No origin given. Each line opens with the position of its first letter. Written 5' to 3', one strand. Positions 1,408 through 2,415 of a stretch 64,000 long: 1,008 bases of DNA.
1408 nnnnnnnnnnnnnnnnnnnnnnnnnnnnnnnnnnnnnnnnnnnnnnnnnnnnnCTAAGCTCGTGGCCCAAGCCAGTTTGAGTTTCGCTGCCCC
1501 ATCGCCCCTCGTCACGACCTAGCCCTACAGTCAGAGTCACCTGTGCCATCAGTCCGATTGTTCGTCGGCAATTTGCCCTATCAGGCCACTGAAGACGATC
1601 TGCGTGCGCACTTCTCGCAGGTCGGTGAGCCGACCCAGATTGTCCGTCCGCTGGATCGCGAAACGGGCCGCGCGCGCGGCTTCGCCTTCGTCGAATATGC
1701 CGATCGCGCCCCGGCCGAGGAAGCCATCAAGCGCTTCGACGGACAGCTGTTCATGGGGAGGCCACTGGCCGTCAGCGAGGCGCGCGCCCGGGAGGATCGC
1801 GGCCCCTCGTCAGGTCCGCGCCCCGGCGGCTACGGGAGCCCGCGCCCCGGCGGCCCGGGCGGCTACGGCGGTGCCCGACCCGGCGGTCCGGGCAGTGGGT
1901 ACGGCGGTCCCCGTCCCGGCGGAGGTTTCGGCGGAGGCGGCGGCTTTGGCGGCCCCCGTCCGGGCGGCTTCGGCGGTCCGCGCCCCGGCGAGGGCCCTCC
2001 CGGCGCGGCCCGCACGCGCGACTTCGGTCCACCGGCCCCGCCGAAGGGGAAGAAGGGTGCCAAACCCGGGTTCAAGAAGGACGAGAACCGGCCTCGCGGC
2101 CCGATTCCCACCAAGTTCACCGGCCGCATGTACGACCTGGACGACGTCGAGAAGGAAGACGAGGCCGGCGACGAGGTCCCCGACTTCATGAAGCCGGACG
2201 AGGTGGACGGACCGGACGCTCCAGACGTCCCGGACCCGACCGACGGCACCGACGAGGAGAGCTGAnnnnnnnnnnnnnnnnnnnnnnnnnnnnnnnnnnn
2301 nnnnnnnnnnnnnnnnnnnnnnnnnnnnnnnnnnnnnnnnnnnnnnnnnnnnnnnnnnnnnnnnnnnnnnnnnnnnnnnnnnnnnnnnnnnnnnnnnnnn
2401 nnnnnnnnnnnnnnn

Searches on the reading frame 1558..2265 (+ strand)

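Call 67: search_protein_families(library=pfam, proteins=[window:1558-2265:+])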
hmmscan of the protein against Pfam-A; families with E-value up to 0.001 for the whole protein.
window:1558-2265:+ (235 aa): 1 family
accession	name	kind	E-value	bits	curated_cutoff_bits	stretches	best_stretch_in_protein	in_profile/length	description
PF00076.28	RRM_1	-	8.7e-21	74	20.7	1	2-70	2-69/70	RNA recognition motif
